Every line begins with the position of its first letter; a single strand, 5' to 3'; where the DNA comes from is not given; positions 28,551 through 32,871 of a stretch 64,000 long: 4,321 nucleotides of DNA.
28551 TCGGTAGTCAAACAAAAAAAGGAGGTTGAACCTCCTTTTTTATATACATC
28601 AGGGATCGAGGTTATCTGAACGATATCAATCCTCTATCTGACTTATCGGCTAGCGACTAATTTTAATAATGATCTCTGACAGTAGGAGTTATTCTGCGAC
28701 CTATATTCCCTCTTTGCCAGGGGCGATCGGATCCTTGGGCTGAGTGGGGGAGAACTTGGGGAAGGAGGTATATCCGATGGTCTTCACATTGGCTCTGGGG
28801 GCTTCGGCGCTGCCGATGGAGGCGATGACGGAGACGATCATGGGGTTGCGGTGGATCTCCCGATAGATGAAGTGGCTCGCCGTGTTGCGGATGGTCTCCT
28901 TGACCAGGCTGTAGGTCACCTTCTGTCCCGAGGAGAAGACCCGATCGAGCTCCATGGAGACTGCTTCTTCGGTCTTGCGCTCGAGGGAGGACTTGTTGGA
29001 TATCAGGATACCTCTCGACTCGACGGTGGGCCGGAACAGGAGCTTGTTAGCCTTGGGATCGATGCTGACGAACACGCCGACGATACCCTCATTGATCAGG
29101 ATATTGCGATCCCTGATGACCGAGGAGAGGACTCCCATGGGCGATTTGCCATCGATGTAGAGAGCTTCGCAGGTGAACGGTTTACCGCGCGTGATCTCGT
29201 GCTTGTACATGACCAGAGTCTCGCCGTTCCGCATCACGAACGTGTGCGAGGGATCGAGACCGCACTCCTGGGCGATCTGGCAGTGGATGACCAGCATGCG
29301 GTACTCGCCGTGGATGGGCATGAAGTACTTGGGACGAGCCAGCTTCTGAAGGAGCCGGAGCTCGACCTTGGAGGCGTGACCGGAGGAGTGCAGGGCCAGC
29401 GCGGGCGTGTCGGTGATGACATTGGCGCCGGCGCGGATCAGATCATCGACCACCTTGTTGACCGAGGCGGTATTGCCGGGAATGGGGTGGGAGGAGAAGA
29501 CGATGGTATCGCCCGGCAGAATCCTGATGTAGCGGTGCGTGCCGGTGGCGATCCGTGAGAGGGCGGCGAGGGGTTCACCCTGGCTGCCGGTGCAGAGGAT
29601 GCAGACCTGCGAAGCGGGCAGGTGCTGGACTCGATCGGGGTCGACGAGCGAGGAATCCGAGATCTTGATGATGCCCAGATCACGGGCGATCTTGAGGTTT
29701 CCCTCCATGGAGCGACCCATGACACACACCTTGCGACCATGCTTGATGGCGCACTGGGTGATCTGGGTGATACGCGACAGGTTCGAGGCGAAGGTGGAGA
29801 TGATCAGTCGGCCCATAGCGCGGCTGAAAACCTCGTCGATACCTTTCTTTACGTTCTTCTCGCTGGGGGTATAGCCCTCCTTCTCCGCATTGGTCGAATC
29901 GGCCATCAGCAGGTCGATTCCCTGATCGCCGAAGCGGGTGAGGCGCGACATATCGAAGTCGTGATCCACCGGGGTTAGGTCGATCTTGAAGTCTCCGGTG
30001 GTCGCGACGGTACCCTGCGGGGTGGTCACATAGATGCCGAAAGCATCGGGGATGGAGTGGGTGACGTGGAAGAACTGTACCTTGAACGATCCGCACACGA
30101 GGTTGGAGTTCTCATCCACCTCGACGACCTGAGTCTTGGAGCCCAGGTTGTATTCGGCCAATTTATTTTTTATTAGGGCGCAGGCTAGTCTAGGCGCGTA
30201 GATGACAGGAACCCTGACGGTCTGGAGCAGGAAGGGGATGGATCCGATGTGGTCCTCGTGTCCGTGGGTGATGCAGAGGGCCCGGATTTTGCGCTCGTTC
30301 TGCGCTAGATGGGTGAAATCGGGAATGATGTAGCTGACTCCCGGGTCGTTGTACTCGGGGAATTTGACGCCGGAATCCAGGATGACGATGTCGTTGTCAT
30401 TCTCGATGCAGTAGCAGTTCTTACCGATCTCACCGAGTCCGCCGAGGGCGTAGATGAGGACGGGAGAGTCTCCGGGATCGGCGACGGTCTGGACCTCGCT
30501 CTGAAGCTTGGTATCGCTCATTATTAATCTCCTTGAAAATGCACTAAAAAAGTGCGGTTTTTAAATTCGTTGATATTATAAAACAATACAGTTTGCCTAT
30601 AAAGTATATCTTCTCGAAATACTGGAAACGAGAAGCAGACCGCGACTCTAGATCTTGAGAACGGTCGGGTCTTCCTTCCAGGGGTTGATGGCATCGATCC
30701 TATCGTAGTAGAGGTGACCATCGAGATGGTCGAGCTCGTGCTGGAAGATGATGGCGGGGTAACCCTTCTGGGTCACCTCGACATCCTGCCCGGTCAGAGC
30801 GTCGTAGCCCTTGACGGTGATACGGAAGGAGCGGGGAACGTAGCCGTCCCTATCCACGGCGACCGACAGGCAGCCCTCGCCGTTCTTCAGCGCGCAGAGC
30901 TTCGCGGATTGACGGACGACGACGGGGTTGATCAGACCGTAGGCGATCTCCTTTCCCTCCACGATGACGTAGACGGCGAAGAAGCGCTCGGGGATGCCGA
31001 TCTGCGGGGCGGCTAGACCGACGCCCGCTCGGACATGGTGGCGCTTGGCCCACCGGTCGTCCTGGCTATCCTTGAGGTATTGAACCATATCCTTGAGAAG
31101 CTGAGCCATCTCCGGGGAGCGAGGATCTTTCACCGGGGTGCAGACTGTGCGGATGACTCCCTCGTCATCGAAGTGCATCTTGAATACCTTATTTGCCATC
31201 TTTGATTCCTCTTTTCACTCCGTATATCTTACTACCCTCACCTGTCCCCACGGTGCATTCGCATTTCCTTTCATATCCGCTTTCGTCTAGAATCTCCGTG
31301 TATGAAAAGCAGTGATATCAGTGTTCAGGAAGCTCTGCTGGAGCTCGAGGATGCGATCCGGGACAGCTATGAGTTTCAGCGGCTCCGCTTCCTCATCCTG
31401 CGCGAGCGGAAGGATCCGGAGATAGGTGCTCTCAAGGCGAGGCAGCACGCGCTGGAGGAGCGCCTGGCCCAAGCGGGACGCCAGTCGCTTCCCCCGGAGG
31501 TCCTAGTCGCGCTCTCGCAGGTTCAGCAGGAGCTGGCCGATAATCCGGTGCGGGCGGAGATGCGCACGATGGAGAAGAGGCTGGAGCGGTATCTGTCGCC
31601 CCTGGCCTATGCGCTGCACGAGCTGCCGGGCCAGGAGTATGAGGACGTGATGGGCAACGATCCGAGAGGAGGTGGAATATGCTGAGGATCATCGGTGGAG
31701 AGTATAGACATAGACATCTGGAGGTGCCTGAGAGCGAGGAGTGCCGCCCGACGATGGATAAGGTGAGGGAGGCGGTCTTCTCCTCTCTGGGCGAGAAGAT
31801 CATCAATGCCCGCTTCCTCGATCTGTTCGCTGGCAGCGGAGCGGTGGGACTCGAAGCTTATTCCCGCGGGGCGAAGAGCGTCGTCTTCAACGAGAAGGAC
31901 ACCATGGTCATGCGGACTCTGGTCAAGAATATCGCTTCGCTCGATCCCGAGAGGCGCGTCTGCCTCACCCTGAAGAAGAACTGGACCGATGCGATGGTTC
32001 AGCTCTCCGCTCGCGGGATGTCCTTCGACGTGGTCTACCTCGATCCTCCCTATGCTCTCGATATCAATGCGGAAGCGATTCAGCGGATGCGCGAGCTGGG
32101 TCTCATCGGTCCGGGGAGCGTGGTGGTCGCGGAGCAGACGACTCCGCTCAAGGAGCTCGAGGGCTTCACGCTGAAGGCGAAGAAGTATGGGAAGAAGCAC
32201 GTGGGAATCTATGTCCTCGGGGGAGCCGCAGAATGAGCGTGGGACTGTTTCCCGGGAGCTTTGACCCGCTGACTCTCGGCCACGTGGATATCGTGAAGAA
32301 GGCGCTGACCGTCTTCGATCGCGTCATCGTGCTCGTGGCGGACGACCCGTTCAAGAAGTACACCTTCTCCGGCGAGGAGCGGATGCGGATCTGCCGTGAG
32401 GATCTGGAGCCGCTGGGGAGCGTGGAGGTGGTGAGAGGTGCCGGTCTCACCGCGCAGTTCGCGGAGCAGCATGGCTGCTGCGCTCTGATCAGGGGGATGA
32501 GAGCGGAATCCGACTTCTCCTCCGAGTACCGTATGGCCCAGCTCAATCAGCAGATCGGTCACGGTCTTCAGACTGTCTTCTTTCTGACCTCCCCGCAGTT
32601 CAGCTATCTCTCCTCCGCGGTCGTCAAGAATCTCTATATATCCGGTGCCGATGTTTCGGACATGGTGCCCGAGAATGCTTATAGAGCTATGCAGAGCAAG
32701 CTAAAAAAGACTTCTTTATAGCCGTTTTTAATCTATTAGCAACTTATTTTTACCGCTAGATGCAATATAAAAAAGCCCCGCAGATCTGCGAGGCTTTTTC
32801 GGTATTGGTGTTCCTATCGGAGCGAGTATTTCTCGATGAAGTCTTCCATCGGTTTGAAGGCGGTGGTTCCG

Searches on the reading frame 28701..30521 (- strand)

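Call 48: search_protein_families(library=pfam, proteins=[window:28701-30521:-], max_evalue=0.00001)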
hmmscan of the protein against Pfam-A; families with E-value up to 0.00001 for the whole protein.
window:28701-30521:- (606 aa): 5 families
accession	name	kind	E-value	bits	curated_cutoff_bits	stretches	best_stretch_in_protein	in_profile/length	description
PF22505.1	RNase_J_b_CASP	-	1.3e-50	170.8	27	1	237-361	2-126/126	Ribonuclease J, beta-CASP domain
PF17770.6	RNase_J_C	-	4.5e-17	63.3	23.8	1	468-569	1-102/102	Ribonuclease J C-terminal domain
PF00753.33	Lactamase_B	-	5e-13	49.9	22.7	1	33-186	5-158/196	Metallo-beta-lactamase superfamily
PF12706.13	Lactamase_B_2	-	1.4e-09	38.3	27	1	59-210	6-165/200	Beta-lactamase superfamily domain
PF07521.17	RMMBL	-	3.8e-06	27.2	21.6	1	378-416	13-51/63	Zn-dependent metallo-hydrolase RNA specificity domain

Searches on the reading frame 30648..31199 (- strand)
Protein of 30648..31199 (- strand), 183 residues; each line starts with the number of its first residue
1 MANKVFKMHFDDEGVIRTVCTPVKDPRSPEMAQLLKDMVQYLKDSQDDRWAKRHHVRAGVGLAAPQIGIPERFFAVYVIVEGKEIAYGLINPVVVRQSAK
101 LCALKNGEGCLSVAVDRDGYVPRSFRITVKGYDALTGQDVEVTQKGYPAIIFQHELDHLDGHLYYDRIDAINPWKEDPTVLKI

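Call 48: search_protein_families(library=pfam, proteins=[window:30648-31199:-], max_evalue=0.00001)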
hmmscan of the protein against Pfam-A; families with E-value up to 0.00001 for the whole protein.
window:30648-31199:- (183 aa): 1 family
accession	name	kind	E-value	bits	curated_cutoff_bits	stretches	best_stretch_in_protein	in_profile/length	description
PF01327.26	Pep_deformylase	-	3.8e-38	131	22.8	1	12-171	8-153/156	Polypeptide deformylase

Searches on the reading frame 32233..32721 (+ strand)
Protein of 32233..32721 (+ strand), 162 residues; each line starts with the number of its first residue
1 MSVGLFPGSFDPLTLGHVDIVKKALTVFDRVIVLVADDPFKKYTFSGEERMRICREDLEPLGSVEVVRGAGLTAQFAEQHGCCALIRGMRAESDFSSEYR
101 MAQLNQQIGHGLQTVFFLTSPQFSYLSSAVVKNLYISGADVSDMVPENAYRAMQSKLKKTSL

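Call 48: search_protein_families(library=pfam, proteins=[window:32233-32721:+], max_evalue=0.00001)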
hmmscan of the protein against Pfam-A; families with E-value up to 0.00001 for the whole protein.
window:32233-32721:+ (162 aa): 1 family
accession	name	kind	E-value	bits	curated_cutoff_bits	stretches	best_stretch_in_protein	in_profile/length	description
PF01467.32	CTP_transf_like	-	9.1e-19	68.4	21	1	5-131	1-130/133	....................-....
